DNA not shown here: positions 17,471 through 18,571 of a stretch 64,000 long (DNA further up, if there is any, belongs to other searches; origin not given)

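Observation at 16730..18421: Two-gene operon (XRE-HTH/unknown domain + unknown domain/TIR-like effector) beside a Type III R-M: candidate undescribed anti-phage system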

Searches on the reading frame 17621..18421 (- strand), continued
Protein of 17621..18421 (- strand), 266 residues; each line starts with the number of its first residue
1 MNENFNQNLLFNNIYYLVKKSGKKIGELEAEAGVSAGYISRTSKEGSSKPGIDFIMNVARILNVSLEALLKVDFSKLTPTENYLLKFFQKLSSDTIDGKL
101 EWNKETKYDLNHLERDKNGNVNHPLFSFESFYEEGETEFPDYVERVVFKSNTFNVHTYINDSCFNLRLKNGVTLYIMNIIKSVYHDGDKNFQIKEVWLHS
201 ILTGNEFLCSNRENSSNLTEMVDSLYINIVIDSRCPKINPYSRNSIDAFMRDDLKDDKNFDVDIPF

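Call 19: search_protein_families(library=pfam, proteins=[L027:1300-2451:+, L005:7328-8038:+, L020:7423-8979:+, L022:2272-4728:+, L002:6668-7501:-, L021:6870-7880:-, L006:7646-9115:-, L024:8043-8987:+, L024:4482-5819:-, L024:2808-4472:-], max_evalue=0.001)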
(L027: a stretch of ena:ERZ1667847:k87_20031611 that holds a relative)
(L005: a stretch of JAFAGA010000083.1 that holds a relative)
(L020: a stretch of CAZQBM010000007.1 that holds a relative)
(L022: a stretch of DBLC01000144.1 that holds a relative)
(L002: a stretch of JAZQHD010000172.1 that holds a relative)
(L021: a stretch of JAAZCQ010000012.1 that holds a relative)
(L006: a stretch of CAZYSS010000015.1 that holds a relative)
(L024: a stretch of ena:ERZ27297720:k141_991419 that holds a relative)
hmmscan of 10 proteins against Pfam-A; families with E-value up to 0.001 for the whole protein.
L027:1300-2451:+ (383 aa): 0 families

L005:7328-8038:+ (236 aa): 0 families

L020:7423-8979:+ (518 aa): 2 families
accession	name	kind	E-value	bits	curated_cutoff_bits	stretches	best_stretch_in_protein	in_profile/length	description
PF23870.1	DUF7225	-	1.7e-12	47.4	27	1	42-116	31-101/103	Domain of unknown function (DUF7225)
PF01844.29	HNH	-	3.4e-05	24.3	21.4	1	442-481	11-45/47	HNH endonuclease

L022:2272-4728:+ (818 aa): 3 families
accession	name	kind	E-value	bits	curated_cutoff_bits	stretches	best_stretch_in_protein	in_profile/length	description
PF08706.16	D5_N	-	1.8e-21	77.4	22.4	1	344-528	1-144/145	D5 N terminal like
PF19263.5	DUF5906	-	3.8e-14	53.8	27.6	1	559-673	2-114/114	Family of unknown function (DUF5906)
PF03288.22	Pox_D5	-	2.6e-06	28.2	21.4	1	737-790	1-55/86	Poxvirus D5 protein-like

L002:6668-7501:- (277 aa): 3 families
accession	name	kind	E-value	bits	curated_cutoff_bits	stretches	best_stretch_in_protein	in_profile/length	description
PF13443.12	HTH_26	-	3.7e-07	30.7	22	1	80-135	1-55/63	Cro/C1-type HTH DNA-binding domain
PF01381.28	HTH_3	-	3.9e-05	24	23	1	81-137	1-55/55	Helix-turn-helix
PF13744.12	HTH_37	-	0.00025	21.2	27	1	76-134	19-75/80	Helix-turn-helix domain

L021:6870-7880:- (336 aa): 2 families
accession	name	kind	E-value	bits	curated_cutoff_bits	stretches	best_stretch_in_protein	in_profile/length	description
PF00188.32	CAP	-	4e-08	34.5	21.1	1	224-327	1-103/117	Cysteine-rich secretory protein family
PF16403.11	Bact_surface_Ig-like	-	4.4e-07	30.3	27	1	137-203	6-71/71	Bacterial surface protein, Ig-like domain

L006:7646-9115:- (489 aa): 2 families
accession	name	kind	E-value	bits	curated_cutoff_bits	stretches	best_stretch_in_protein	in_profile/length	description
PF04326.19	SLFN_AlbA_2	-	3.9e-15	56.9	25.3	1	17-141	1-113/118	Schlafen, AlbA_2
PF13749.12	HATPase_c_4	-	3.4e-09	37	26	1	320-406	3-88/89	Putative ATP-dependent DNA helicase recG C-terminal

L024:8043-8987:+ (314 aa): 0 families

L024:4482-5819:- (445 aa): 0 families

L024:2808-4472:- (554 aa): 0 families

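Call 21: find_related_loci(query=A1, collection=metagenome_contigs, flank=5000)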
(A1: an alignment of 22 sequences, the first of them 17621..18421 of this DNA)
Query A1 (266 aa) in metagenome_contigs; peptide patterns used: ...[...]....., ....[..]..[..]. (x = any residue, [..] = any of these).
600 stretches matched a pattern (row limit reached: there are more); 93 encode a relative of the query (tblastn E <= 1e-3); the best 80 are kept; 80 distinct loci.
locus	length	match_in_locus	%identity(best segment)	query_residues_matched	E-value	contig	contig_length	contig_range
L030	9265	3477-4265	54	1-266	6e-89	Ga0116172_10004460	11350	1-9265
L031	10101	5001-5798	51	1-266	1e-87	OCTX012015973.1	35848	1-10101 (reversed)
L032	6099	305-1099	52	1-266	5e-87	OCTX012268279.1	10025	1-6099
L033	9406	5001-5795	51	1-266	1e-85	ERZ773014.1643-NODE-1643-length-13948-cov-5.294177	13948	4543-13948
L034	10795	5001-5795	52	1-266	9e-86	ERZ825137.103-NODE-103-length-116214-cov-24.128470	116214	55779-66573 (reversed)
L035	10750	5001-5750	53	1-250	2e-85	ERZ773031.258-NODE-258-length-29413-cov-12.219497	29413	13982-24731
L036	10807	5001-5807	51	1-266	6e-85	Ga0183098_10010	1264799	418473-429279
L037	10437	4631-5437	51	1-266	6e-85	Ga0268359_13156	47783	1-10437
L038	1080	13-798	50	1-266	1e-90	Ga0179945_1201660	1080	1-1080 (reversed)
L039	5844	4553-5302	54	1-251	1e-83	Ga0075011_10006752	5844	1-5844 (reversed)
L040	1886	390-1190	50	1-266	4e-87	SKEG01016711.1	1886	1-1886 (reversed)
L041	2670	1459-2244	54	1-266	1e-84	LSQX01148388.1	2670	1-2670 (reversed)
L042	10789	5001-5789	50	1-266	9e-83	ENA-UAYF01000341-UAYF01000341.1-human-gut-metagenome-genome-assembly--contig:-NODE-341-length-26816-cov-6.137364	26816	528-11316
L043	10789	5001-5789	50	1-266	1e-82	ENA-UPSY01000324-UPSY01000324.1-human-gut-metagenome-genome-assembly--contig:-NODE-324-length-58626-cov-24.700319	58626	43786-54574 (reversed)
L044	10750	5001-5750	50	1-251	7e-82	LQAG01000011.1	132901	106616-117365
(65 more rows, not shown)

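Call 36: search_solved_structures(query=A1, max_evalue=1)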
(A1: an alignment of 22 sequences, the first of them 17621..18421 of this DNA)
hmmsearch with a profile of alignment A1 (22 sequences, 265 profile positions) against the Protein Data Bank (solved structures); distinct sequences matched with E-value up to 1: 5.
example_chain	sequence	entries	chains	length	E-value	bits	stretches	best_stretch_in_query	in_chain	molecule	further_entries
3qq6_A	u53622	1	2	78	5.7e-08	35.7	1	12-71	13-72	HTH-type transcriptional regulator sinR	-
5tn0_A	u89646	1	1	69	8.8e-08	35.1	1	18-71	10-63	HTH-type transcriptional regulator SinR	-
1b0n_A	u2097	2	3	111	1.4e-07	34.4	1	18-71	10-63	PROTEIN (SINR PROTEIN) | HTH-TYPE TRANSCRIPTIONAL REGULATOR SINR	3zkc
3bs3_A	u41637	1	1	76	3.6e-05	26.5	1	6-71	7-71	Putative DNA-binding protein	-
8bny_A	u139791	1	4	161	0.0099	18.5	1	12-72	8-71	Immunity repressor protein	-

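Call 45: predict_structure(alignment_id=A1)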
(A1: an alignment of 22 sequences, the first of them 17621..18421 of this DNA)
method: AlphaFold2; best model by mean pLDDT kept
length: 266 residues; sequences in the alignment: 22
mean_pLDDT: 85.4   pTM: 0.78
mean pLDDT of the five models: 85.4, 85.0, 84.9, 84.9, 84.7
residues with pLDDT >= 90: 136; 70-90: 102; 50-70: 18; < 50: 10
segments of 3 or more residues with pLDDT < 50: 260-266
pLDDT, mean of each block of 10 residues (from residue 1): 74 94 92 92 82 93 92 92 94 92 91 89 90 73 86 84 92 94 65 93 93 81 94 81 83 62 44
secondary structure, 60 per line:
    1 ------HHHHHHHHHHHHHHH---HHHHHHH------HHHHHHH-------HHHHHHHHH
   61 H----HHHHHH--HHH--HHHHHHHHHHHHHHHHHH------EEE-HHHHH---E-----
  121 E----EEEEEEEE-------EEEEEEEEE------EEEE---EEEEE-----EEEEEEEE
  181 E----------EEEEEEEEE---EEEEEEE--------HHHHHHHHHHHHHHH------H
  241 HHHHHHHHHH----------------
elements in order: H7-21 H25-31 H38-44 H52-61 H66-71 H79-96 E103-105 H107-111 E126-133 E141-149 E156-159 E163-167 E173-181 E192-200 E204-210 H219-233 H240-250

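Call 49: fold_search(model_id=the predicted structure, library=pdb)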
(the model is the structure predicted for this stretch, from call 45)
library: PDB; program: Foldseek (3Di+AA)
matches with E <= 10: 510; with E <= 0.001: 0
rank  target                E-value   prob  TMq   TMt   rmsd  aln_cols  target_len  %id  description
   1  3qq6_A                1.3e-02  1.00  0.22  0.76   2.0        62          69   29  The N-terminal DNA binding domain of SinR from Bacillus subtilis (released 2011-06-15)
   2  3qq6_B                1.9e-02  1.00  0.23  0.79   2.2        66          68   29  The N-terminal DNA binding domain of SinR from Bacillus subtilis (released 2011-06-15)
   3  8qe9_2G               2.2e-02  0.66  0.20  0.24  18.1       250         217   11  Complex between the 80a-Sak SSAP and the SaPI2 Stl master regulator (released 2025-03-05)
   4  6xgt_A                2.7e-02  0.89  0.19  0.30  19.5       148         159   12  Crystal structure of cyanase from the thermophilic fungus Thermomyces lanuginosus (released 2021-01-27)
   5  1pra_MODEL_1_A        3.6e-02  1.00  0.21  0.71   3.2        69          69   17  DETERMINATION OF THE NUCLEAR MAGNETIC RESONANCE SOLUTION STRUCTURE OF THE DNA-BINDING DOMAIN (RESIDUES 1 TO 69 (released 1993-10-31)
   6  1b0n_A                3.6e-02  1.00  0.24  0.56   5.2        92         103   25  SINR PROTEIN/SINI PROTEIN COMPLEX (released 1999-01-13)
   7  1zz9_A                3.6e-02  0.69  0.21  0.28  16.9       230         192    9  Crystal Structure of FeII HppE (released 2005-07-26)
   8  5fd4_A                4.1e-02  0.99  0.21  0.18  10.2        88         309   20  Crystal Structure of ComR from Streptococcus suis (released 2016-11-02)
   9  6xgt_C                4.5e-02  0.85  0.19  0.31  19.8       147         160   12  Crystal structure of cyanase from the thermophilic fungus Thermomyces lanuginosus (released 2021-01-27)
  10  3vk0_B                4.8e-02  1.00  0.23  0.62   3.9        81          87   21  Crystal Structure of hypothetical transcription factor NHTF from Neisseria (released 2012-03-14)
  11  8q86_G                4.8e-02  0.75  0.20  0.26  16.6       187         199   11  Trimer of the dimeric SaPI2 Stl transcriptional regulator (released 2025-03-05)
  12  3jxb_D                5.4e-02  1.00  0.22  0.81   2.2        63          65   25  Crystal structure of the P22 c2 repressor protein in complex with synthetic operator 9C (released 2010-01-19)
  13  3jxb_C                5.4e-02  1.00  0.22  0.79   2.2        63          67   25  Crystal structure of the P22 c2 repressor protein in complex with synthetic operator 9C (released 2010-01-19)
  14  3zkc_B                5.4e-02  1.00  0.21  0.79   2.0        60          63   30  Crystal structure of the master regulator for biofilm formation SinR in complex with DNA. (released 2013-03-06)
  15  6jq1_B                5.7e-02  1.00  0.20  0.39   2.4        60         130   20  Crystal Structure of DdrO from Deinococcus geothermalis (released 2019-08-28)
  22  2r1j_L                7.1e-02  1.00  0.22  0.80   2.0        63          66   25  Crystal Structure of the P22 c2 Repressor protein in complex with the synthetic operator 9T (released 2008-04-29)
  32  1adr_MODEL_1_A        8.9e-02  1.00  0.24  0.75   3.0        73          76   26  DETERMINATION OF THE NUCLEAR MAGNETIC RESONANCE STRUCTURE OF THE DNA-BINDING DOMAIN OF THE P22 C2 REPRESSOR (1 (released 1994-01-31)
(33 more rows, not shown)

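Call 51: search_protein_families(library=phrogs, proteins=[window:17621-18421:-, L013:3893-5791:+, L013:7382-7909:+, L013:8145-8462:+, L013:10219-12159:+, L036:1491-3698:+, L036:3692-4288:+, L027:1300-2451:+, L024:8043-8987:+], max_evalue=0.001)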
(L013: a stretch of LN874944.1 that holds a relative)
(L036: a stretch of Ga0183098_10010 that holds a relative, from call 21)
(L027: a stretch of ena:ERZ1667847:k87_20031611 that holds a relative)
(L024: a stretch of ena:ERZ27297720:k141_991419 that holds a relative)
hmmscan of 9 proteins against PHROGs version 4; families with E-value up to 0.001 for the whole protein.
window:17621-18421:- (266 aa): 1 family
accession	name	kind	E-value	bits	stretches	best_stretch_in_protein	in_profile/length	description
phrog_8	-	transcription regulation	6.7e-07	30.1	1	2-70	69-136/346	transcriptional regulator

L013:3893-5791:+ (632 aa): 2 families
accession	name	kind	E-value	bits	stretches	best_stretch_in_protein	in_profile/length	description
phrog_4031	-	unknown function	9.5e-233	775.2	1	7-632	2-625/626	-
phrog_2439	-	transcription regulation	3.4e-05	23.9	0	248-365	200-282/367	transcriptional regulator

L013:7382-7909:+ (175 aa): 2 families
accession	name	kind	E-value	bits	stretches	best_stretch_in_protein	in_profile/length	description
phrog_11138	-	unknown function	7.6e-24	85.6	1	1-165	1-141/142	-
phrog_1740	-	transcription regulation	3.8e-07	30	1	57-163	120-216/567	RNA polymerase sigma factor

L013:8145-8462:+ (105 aa): 7 families
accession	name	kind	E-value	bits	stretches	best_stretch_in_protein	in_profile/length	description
phrog_408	-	unknown function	6.5e-32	111.2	1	1-104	1-110/111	-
phrog_3709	-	unknown function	7.4e-09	36.9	1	37-102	80-145/145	-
phrog_38276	-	unknown function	1.8e-08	35.9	1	40-101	95-156/158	-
phrog_18562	-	unknown function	2.6e-06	29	1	39-103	81-148/151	-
phrog_5053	-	unknown function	5.3e-05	24.5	1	9-100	13-97/99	-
phrog_1605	-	unknown function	0.00037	21.7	1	27-102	84-156/159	-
phrog_36047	-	unknown function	0.00064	20.3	1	36-94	238-296/306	-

L013:10219-12159:+ (646 aa): 5 families
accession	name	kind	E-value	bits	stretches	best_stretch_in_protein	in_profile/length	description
phrog_17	-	DNA, RNA and nucleotide metabolism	5.8e-147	492.8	1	1-640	670-1226/1445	DNA polymerase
phrog_10285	-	DNA, RNA and nucleotide metabolism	1.7e-128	429.2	1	332-646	1-321/321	DNA polymerase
phrog_7766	-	DNA, RNA and nucleotide metabolism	2e-57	194.6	1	467-646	1-186/186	DNA polymerase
phrog_2573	-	DNA, RNA and nucleotide metabolism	4.2e-09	37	1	373-612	5-233/336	DNA polymerase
phrog_23226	-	DNA, RNA and nucleotide metabolism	0.00065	19.3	0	370-427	326-383/611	DNA polymerase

L036:1491-3698:+ (735 aa): 10 families
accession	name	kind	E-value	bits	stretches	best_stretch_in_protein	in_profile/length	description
phrog_4412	-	DNA, RNA and nucleotide metabolism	3.4e-170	568.9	1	15-730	3-739/743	exonuclease V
phrog_325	-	DNA, RNA and nucleotide metabolism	5.6e-72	244.4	1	295-707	429-871/986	Dda-like helicase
phrog_1967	-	DNA, RNA and nucleotide metabolism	1.7e-15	57.7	2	651-720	600-686/776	DNA helicase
phrog_25411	-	unknown function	1.3e-12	48.1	1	336-393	211-270/627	-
phrog_16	-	DNA, RNA and nucleotide metabolism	1.2e-06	28.1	1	289-448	246-391/986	DNA helicase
phrog_2107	-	other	1.2e-05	26.1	1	357-405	7-55/201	thymidylate kinase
phrog_3869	-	DNA, RNA and nucleotide metabolism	2.8e-05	23.8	1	102-230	427-560/656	NAD-dependent DNA ligase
phrog_170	-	other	3.2e-05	24.5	0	339-371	76-108/323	PhoH-like phosphate starvation-inducible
phrog_25471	-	unknown function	0.00019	22.5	0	351-451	19-138/162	-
phrog_168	-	DNA, RNA and nucleotide metabolism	0.00022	22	1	351-465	40-135/314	clamp loader of DNA polymerase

L036:3692-4288:+ (198 aa): 0 families

L027:1300-2451:+ (383 aa): 0 families

L024:8043-8987:+ (314 aa): 0 families

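Call 52: fold_search(model_id=the predicted structure, library=viral)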
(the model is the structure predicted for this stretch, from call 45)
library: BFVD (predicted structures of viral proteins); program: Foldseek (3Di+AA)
matches with E <= 10: 967; with E <= 0.001: 3
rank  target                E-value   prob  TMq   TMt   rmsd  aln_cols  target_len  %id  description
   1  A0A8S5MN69            4.0e-11  1.00  0.43  0.37  10.7       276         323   21  PROTEIN HIPA [Siphoviridae sp. ct89Z21]
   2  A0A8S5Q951            1.1e-04  1.00  0.24  0.26  20.3       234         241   16  Repressor protein CI [Siphoviridae sp. ct5qs5]
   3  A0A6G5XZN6            1.6e-04  1.00  0.25  0.30  18.6       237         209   16  (no name in the UniProt tables at hand)
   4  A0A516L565            1.9e-03  0.95  0.23  0.28  18.9       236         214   10  (no name in the UniProt tables at hand)
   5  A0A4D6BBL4            2.4e-03  0.87  0.22  0.17  21.3       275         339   12  (no name in the UniProt tables at hand)
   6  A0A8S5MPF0            3.6e-03  1.00  0.21  0.77   1.8        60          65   38  Helix-turn-helix domain protein [Podoviridae sp. ctoqT5]
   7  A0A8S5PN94            4.0e-03  0.98  0.19  0.38  17.8       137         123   18  Cro/C1-type HTH DNA-binding domain protein [Podoviridae sp. ctOAf25]
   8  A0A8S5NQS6            4.5e-03  1.00  0.24  0.52  11.7       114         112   18  Helix-turn-helix domain protein [Siphoviridae sp. ctSP74]
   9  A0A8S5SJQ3            5.3e-03  1.00  0.24  0.77   2.8        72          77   25  Helix-turn-helix domain protein [Siphoviridae sp. ctRPk8]
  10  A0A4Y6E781            5.6e-03  0.96  0.25  0.33  14.3       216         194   11  (no name in the UniProt tables at hand)
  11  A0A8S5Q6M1            5.9e-03  1.00  0.24  0.70   5.5        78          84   28  Repressor [Siphoviridae sp. ct8HH20]
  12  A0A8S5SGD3            7.0e-03  1.00  0.22  0.79   1.3        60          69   28  Repressor protein [Podoviridae sp. ctZih56]
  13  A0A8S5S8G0            7.0e-03  1.00  0.24  0.27  11.5        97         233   23  Repressor protein CI [Myoviridae sp. ctnzH2]
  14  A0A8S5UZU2            8.3e-03  1.00  0.23  0.44  13.5       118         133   20  Cro/C1-type HTH DNA-binding domain protein [Siphoviridae sp. ctBeL15]
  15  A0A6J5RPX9            9.3e-03  0.97  0.22  0.36  15.2       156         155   19  HipB Predicted transcriptional regulators [uncultured Caudovirales phage]
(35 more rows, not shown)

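Call 71: find_encoding_contigs(protein=P0188, flank=4000, max_places=3)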
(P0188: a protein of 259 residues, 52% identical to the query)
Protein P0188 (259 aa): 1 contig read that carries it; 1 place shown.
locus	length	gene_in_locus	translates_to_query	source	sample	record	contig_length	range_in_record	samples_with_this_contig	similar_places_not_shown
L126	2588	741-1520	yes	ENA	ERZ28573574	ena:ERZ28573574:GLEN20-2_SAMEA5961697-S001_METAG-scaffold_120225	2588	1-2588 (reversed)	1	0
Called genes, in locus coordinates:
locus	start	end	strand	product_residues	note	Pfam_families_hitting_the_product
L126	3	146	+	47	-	?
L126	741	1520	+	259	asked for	-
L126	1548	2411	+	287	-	PF10137:CAP12-PCTIR_TIR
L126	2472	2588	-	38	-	?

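Call 82: search_protein_families(library=padloc, proteins=[L024:4482-5819:-, L024:2808-4472:-, L024:1236-2792:-, L024:8043-8987:+], max_evalue=0.001)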
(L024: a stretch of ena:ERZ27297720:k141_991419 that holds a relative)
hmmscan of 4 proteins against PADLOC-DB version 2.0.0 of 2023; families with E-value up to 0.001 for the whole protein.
L024:4482-5819:- (445 aa): 0 families

L024:2808-4472:- (554 aa): 1 family
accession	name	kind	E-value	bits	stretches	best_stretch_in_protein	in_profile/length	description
PDLC04140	mad8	-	4.4e-07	27.7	1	175-501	39-254/314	mads_8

L024:1236-2792:- (518 aa): 0 families

L024:8043-8987:+ (314 aa): 0 families

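Call 83: search_protein_families(library=pfam, proteins=[L018:5635-6168:+], max_evalue=0.001)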
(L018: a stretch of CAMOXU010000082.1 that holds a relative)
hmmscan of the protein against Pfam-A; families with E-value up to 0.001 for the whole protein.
L018:5635-6168:+ (177 aa): 0 families
